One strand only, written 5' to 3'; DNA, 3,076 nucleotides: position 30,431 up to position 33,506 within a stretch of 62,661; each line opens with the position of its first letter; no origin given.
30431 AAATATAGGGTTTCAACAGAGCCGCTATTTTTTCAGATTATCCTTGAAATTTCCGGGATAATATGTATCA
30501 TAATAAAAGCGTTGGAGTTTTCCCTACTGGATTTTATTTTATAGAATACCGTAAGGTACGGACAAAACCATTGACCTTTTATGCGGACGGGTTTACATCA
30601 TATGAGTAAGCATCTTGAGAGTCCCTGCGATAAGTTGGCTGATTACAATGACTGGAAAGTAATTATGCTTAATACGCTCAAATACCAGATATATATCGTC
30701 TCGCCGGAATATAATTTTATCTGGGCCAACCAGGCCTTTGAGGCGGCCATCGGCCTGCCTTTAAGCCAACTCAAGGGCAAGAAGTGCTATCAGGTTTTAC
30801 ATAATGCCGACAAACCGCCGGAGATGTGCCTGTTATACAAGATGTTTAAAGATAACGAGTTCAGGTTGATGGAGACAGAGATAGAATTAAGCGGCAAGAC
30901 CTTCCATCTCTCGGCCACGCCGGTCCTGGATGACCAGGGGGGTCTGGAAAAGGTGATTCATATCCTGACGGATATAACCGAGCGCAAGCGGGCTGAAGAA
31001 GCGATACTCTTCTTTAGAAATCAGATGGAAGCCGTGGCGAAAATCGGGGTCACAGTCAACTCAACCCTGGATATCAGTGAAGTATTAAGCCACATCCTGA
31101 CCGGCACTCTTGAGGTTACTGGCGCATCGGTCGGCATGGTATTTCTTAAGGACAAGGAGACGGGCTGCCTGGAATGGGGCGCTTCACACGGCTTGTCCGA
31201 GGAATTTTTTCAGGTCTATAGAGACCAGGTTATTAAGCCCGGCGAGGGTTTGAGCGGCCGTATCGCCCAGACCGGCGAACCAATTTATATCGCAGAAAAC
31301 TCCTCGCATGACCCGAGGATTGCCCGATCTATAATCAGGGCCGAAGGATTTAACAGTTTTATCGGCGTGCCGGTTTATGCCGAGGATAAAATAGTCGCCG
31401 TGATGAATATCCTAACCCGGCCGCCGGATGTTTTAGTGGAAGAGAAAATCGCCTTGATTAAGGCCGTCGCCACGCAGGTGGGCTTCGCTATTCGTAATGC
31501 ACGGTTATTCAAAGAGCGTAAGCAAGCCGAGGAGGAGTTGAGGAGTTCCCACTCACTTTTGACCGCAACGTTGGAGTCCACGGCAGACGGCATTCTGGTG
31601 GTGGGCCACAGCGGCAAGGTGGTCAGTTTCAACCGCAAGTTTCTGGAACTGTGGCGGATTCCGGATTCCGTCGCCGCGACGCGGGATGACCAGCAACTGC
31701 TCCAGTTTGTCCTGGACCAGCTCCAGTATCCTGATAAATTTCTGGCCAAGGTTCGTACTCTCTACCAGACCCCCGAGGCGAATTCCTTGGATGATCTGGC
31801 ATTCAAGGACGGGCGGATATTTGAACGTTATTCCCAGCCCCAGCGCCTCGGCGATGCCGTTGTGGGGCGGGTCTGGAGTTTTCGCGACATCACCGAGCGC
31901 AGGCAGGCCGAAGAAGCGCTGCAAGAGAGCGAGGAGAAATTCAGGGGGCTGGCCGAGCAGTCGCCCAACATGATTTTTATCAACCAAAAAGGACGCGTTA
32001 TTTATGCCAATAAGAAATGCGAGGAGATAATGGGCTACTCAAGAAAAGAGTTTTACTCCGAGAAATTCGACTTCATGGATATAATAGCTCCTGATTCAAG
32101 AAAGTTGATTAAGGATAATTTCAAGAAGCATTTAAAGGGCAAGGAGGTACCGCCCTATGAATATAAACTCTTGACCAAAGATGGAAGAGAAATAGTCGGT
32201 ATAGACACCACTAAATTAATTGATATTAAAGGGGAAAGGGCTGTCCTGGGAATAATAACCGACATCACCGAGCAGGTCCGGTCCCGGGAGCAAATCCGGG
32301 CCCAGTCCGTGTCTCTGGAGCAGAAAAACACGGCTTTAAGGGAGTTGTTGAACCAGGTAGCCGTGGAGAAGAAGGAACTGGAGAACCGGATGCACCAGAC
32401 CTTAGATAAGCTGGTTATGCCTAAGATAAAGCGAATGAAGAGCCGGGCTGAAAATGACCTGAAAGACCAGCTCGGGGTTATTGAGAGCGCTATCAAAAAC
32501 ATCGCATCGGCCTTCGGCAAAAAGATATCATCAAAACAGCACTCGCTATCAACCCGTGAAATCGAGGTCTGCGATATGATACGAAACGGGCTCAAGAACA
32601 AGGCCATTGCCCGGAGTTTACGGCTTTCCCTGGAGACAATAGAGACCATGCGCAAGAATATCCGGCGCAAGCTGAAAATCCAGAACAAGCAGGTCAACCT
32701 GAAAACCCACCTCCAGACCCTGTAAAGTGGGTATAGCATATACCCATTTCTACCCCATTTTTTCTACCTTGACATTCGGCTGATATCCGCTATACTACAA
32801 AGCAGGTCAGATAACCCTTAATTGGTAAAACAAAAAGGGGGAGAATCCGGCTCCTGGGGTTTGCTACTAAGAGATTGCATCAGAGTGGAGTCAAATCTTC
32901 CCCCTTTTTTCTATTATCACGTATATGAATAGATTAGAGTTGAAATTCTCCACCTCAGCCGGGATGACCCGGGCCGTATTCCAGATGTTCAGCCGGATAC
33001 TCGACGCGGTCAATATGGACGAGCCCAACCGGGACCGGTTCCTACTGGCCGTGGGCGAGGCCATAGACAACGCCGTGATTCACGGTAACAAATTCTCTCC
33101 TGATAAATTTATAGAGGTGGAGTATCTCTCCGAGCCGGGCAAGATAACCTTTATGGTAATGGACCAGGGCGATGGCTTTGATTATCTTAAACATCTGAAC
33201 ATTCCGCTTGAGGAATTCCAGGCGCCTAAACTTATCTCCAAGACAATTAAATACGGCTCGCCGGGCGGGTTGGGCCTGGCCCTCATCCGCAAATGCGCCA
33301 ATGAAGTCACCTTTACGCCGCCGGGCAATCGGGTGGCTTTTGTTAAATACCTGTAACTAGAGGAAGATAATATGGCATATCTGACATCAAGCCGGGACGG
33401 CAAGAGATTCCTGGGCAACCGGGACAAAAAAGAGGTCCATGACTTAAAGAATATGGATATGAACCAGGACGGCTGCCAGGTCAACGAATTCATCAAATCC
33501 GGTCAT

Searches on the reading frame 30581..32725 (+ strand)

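Call 7: search_protein_families(library=pfam, proteins=[window:30581-32725:+], max_evalue=0.01)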
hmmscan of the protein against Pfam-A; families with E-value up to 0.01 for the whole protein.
window:30581-32725:+ (714 aa): 11 families
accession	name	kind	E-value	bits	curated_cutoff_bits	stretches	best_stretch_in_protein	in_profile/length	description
PF08448.16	PAS_4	-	3.7e-30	104.8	23.1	2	37-137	8-110/110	PAS fold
PF13426.13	PAS_9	-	9.4e-27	93.7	27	2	38-134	5-103/103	PAS domain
PF13185.12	GAF_2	-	7.8e-20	71.9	28.6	1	163-304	2-135/136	GAF domain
PF13188.13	PAS_8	-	2.4e-17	62.6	21.8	1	452-511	1-58/65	PAS domain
PF08447.18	PAS_3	-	9.9e-17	61.4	25.6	1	473-552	1-81/89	PAS fold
PF01590.32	GAF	-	2.5e-15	57.6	22.4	1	164-304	1-133/133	GAF domain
PF00989.32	PAS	-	3.2e-15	56.6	22.6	1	453-562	2-113/113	PAS fold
PF00196.25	GerE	-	7.8e-13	48.3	23.5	1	655-704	2-51/57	Bacterial regulatory proteins, luxR family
PF12860.13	PAS_7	-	1.9e-11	44.5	27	1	331-445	1-115/115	PAS fold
PF13492.12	GAF_3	-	1.6e-06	28.9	27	1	165-306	2-129/129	GAF domain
PF18095.7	PAS_12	-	0.0044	17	22.6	0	464-495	60-91/153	UPF0242 C-terminal PAS-like domain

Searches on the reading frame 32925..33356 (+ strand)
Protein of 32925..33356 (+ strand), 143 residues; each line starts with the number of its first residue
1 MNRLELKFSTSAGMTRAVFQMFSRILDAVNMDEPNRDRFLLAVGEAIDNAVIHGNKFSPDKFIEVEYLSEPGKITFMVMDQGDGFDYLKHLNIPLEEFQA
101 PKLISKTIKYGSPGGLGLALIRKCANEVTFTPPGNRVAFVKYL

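Call 7: search_protein_families(library=pfam, proteins=[window:32925-33356:+], max_evalue=0.01)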
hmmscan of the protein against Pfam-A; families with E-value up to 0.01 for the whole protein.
window:32925-33356:+ (143 aa): 2 families
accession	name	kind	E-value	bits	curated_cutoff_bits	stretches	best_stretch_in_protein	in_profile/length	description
PF13581.12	HATPase_c_2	-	6.7e-21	75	27.4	1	13-141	6-127/127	Histidine kinase-like ATPase domain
PF02518.31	HATPase_c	-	7.9e-07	29.9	26.4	1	37-128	4-91/111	Histidine kinase-, DNA gyrase B-, and HSP90-like ATPase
